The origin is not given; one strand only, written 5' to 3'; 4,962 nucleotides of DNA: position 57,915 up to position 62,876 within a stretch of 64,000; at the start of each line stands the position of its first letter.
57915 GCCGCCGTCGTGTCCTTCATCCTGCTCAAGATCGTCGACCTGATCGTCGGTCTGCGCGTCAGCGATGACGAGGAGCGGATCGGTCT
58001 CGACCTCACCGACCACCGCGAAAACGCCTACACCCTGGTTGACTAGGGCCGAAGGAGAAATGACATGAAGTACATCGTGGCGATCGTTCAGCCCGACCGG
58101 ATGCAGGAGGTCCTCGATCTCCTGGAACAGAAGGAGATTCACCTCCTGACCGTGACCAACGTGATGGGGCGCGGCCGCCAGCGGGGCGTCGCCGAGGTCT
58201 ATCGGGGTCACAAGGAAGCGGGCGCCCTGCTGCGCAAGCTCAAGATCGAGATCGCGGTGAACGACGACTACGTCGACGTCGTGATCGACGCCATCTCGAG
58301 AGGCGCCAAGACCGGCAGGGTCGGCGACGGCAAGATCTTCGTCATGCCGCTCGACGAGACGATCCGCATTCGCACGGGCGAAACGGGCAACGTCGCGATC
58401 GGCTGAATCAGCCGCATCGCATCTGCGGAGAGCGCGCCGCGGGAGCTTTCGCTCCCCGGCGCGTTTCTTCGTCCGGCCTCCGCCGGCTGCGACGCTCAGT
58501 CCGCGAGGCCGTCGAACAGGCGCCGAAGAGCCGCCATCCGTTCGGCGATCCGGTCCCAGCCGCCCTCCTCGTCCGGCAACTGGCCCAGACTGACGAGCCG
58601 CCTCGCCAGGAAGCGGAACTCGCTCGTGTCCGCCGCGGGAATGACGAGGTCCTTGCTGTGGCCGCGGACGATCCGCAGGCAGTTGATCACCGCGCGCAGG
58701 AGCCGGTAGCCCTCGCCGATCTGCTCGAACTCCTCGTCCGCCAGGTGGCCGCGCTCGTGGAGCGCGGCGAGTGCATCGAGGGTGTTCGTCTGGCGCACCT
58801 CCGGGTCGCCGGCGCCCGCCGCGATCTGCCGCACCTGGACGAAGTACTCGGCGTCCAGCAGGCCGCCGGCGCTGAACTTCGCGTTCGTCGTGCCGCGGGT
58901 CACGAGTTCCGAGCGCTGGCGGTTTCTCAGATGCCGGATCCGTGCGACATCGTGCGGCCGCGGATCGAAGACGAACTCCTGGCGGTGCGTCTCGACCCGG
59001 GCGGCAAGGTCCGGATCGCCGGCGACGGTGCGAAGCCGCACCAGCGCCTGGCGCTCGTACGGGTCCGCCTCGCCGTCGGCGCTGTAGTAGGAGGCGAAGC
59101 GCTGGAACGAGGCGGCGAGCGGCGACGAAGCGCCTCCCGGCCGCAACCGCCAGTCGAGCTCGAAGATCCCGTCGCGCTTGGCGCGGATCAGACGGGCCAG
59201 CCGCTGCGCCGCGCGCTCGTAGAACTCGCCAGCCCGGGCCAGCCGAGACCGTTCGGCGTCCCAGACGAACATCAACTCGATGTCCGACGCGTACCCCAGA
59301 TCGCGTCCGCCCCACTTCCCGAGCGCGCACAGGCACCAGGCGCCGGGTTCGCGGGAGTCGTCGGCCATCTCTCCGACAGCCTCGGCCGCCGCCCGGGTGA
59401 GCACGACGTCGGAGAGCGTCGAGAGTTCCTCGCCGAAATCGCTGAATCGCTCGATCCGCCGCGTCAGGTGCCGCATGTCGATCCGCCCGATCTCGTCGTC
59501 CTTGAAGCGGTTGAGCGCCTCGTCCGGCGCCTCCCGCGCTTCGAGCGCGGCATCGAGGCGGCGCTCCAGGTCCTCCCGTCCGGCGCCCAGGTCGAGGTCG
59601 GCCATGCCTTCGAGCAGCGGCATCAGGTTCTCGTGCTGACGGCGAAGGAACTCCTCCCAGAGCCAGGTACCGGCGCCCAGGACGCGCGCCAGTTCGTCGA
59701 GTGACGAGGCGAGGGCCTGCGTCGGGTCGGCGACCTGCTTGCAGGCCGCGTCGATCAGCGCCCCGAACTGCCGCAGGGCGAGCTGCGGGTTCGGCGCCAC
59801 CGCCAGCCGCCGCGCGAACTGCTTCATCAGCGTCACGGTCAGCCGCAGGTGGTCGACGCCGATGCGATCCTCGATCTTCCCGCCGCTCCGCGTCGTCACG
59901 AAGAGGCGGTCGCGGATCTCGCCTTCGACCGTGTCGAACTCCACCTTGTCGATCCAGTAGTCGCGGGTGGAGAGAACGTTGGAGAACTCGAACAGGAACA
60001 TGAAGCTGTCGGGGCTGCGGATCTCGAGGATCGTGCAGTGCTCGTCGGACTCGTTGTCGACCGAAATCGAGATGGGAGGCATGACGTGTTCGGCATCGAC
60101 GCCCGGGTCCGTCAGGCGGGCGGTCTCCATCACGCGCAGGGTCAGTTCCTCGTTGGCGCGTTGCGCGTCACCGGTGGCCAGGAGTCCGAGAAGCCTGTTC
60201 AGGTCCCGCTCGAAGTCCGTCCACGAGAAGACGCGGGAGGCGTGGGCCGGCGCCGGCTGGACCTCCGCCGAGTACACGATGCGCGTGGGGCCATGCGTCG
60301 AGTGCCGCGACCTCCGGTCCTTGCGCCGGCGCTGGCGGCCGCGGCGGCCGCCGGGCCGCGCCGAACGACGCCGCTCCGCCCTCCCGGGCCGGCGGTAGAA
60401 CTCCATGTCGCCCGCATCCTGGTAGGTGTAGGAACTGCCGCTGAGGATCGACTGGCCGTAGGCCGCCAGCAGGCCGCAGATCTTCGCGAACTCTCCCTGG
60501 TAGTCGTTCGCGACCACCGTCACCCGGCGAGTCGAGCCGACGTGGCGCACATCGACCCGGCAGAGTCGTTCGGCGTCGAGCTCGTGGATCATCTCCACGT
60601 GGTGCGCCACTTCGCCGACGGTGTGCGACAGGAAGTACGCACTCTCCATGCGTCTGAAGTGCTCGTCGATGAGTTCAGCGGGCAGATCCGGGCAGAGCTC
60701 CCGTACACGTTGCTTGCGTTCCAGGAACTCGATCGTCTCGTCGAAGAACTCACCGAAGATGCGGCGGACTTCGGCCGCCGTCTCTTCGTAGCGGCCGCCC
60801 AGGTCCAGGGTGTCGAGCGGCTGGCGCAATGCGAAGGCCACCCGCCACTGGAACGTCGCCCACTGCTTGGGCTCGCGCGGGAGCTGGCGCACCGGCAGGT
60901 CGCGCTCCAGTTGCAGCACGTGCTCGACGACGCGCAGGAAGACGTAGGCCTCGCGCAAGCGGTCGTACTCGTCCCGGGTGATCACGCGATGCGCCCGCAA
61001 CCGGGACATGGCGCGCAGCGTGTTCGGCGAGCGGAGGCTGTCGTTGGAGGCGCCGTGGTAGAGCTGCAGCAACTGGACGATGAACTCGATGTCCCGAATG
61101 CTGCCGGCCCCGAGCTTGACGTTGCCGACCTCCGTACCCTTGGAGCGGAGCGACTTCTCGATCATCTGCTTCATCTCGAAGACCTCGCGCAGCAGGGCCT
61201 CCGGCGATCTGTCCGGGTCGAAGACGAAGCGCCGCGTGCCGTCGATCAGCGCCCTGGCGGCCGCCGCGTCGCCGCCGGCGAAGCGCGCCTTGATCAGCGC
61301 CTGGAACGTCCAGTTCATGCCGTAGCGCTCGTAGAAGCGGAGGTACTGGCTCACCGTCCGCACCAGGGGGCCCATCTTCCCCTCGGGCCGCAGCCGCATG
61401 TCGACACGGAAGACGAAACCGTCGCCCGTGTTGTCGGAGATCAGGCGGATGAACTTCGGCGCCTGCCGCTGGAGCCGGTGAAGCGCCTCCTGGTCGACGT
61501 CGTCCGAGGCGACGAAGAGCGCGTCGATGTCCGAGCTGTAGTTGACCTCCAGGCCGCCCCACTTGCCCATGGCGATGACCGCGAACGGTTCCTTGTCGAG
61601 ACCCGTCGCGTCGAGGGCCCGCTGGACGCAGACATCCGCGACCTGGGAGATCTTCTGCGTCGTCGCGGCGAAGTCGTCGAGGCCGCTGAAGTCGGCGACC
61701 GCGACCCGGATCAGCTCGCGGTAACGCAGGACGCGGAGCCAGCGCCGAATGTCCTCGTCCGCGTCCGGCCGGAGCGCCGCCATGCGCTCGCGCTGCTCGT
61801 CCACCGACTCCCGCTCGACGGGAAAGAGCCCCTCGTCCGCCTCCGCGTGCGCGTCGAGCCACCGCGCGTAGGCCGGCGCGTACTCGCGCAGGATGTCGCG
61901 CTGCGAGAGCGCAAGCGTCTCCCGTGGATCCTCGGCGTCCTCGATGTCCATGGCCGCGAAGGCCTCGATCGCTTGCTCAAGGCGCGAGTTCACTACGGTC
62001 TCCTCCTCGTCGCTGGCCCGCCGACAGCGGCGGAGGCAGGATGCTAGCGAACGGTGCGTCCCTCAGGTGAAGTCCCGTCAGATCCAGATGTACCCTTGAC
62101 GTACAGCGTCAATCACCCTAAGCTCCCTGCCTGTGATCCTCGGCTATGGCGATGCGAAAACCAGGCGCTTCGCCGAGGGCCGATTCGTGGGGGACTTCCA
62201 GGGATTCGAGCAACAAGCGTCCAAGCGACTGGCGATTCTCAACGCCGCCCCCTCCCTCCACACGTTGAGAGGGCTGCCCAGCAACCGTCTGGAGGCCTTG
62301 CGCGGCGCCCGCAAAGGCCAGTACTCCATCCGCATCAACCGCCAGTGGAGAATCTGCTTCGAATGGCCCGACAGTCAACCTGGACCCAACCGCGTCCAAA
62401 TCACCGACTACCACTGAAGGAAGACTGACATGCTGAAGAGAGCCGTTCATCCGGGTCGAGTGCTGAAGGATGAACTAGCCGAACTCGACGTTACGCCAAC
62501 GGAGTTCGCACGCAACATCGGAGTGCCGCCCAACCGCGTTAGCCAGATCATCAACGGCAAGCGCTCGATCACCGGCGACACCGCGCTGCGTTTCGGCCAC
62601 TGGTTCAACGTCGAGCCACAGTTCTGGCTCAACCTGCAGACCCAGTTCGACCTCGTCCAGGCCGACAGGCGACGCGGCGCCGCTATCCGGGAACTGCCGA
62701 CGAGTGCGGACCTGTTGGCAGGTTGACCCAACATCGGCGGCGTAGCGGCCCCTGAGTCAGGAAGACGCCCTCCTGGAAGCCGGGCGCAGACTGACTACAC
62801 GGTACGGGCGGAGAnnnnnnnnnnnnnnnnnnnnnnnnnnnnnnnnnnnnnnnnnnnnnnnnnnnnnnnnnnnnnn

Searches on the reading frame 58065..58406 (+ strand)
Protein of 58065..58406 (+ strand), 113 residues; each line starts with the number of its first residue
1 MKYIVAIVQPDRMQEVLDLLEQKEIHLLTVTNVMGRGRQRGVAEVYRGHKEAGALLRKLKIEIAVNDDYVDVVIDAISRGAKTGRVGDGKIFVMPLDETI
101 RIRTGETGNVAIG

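Call 3: search_protein_families(library=pfam, proteins=[window:58065-58406:+], max_evalue=0.1)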
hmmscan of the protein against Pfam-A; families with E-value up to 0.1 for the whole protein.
window:58065-58406:+ (113 aa): 2 families
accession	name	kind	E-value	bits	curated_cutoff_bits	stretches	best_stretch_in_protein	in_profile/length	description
PF00543.27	P-II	-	2.7e-25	89.1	25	1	1-106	1-102/102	Nitrogen regulatory protein P-II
PF06153.16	CdAMP_rec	-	0.042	14.5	27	0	1-29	1-29/109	Cyclic-di-AMP receptor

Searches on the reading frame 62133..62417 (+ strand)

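Call 60: search_protein_families(library=pfam, proteins=[window:62133-62417:+], max_evalue=0.001)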
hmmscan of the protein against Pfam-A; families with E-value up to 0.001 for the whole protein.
window:62133-62417:+ (94 aa): 1 family
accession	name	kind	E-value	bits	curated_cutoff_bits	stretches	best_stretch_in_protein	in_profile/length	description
PF05015.19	HigB-like_toxin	-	1.5e-11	45.1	27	1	27-81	27-81/91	RelE-like toxin of type II toxin-antitoxin system HigB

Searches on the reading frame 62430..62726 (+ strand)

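Call 60: search_protein_families(library=pfam, proteins=[window:62430-62726:+], max_evalue=0.001)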
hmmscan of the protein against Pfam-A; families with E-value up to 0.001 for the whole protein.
window:62430-62726:+ (98 aa): 1 family
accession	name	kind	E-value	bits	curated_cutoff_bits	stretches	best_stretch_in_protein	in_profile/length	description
PF01381.28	HTH_3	-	8.7e-08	32.5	23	1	12-63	1-52/55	Helix-turn-helix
